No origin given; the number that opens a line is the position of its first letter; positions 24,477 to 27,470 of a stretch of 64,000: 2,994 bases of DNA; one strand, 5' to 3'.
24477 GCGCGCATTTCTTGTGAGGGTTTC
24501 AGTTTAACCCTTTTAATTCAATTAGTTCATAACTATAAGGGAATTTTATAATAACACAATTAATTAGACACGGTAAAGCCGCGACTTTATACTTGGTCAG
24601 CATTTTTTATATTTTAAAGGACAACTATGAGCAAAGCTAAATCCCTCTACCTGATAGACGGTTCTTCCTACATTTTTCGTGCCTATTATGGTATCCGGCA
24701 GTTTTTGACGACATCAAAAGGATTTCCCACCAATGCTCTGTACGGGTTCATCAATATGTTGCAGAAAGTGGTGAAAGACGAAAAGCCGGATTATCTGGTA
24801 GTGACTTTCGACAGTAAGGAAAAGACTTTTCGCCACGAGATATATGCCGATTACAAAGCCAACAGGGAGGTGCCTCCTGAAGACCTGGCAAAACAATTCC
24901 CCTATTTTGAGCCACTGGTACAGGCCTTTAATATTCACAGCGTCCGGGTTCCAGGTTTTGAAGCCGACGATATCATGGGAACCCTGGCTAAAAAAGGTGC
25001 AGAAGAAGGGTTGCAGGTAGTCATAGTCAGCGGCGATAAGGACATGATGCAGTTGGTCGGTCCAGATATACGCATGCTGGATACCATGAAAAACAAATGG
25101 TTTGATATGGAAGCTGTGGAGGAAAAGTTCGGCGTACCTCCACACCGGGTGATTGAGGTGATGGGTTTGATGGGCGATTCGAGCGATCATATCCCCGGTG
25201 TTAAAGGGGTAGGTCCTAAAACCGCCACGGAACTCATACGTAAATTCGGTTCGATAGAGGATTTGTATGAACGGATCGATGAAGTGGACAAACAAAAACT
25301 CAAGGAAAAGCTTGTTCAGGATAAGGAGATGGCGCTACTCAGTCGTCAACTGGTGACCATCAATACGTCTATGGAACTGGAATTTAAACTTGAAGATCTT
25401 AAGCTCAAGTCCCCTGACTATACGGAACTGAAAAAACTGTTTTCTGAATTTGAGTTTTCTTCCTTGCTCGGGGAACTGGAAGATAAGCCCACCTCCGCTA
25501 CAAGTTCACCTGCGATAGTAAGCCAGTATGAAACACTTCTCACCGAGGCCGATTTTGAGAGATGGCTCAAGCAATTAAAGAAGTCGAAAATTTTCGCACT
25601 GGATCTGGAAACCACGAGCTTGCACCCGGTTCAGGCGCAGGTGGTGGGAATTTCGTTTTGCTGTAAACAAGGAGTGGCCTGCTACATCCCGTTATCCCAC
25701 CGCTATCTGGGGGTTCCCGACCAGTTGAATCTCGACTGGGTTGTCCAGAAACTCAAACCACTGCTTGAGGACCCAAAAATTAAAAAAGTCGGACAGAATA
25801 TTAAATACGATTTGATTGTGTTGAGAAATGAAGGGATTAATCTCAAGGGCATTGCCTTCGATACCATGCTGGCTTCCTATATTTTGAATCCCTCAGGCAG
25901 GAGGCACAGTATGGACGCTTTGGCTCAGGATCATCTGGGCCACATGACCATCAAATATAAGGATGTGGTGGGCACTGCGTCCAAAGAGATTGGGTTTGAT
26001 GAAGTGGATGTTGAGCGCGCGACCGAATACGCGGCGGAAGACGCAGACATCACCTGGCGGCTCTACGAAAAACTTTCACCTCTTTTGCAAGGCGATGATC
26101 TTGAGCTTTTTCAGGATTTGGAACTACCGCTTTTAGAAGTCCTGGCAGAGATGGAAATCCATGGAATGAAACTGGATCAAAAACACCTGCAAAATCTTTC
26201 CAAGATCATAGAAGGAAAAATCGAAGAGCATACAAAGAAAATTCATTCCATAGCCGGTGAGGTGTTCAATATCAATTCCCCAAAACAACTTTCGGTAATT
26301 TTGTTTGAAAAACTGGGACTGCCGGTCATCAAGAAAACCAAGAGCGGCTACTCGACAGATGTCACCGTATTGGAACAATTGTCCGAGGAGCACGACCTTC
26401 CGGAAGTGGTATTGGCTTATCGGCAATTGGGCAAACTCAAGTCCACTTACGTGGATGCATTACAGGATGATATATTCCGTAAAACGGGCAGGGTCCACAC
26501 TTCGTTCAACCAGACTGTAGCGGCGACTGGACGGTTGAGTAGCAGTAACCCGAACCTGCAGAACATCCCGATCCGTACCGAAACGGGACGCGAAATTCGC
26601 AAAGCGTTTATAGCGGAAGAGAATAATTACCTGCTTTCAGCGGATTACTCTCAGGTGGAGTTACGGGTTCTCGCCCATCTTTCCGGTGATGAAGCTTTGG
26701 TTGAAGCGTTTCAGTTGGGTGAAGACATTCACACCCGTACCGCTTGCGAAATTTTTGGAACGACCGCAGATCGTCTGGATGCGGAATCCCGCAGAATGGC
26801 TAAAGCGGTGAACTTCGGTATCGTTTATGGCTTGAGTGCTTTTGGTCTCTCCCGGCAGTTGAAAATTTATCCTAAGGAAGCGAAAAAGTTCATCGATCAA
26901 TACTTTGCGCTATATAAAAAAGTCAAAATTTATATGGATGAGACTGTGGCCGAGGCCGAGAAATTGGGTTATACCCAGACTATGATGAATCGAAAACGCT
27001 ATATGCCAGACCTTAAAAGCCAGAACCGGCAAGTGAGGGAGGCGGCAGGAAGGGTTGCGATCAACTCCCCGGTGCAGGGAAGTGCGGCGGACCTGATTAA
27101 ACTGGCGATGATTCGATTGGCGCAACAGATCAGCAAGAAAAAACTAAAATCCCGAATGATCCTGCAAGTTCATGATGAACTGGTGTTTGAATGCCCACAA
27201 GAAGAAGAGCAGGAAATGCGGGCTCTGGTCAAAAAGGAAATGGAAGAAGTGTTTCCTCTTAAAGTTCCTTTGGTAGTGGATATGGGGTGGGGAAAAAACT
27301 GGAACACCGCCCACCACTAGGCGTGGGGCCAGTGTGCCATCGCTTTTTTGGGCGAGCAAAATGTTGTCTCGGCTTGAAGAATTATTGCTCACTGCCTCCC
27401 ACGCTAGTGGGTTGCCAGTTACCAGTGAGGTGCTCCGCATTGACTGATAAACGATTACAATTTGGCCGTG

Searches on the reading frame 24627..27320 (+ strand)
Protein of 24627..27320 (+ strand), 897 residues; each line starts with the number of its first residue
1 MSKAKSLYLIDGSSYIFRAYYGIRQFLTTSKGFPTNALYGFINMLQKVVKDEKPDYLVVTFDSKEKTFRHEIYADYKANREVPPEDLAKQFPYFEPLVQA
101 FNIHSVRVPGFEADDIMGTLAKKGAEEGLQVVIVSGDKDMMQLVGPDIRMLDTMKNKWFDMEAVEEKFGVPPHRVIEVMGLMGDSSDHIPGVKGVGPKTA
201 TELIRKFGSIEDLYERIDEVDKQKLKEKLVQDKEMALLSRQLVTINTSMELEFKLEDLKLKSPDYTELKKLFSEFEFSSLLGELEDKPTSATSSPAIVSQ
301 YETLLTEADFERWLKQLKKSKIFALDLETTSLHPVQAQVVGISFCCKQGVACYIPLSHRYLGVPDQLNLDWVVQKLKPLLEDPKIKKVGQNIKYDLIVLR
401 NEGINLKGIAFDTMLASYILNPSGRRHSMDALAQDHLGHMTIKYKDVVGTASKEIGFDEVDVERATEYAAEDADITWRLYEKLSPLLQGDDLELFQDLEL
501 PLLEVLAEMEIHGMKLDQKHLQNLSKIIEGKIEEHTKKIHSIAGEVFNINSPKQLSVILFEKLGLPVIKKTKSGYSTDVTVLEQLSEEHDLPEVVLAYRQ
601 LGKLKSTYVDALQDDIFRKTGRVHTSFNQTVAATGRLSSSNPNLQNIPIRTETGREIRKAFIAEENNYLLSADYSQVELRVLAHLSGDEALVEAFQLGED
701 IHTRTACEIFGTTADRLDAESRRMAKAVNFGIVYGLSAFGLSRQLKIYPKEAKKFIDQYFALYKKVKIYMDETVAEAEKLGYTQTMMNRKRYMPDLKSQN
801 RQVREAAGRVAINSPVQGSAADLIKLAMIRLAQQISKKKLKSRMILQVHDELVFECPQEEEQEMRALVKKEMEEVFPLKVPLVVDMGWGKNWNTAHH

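Call 83: search_protein_families(library=pfam, proteins=[window:24627-27320:+], max_evalue=0.00001)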
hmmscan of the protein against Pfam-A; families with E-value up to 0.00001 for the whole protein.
window:24627-27320:+ (897 aa): 5 families
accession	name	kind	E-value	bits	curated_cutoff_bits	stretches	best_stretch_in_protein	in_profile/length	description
PF00476.26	DNA_pol_A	-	1.5e-165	551.3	34.3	1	519-893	2-380/381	DNA polymerase family A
PF02739.22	5_3_exonuc_N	-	6e-62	208.6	34.3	1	7-169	2-164/164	5'-3' exonuclease, N-terminal resolvase-like domain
PF01612.26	DNA_pol_A_exo1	-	1.1e-37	129.9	23.6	1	301-487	1-172/173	3'-5' exonuclease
PF01367.25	5_3_exonuc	-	5e-35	120.3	40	1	170-265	1-96/97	5'-3' exonuclease, C-terminal SAM fold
PF22619.2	DNA_polI_exo1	-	4e-15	56.3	27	1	372-440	38-104/140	DNA polymerase I, ribonuclease H-like domain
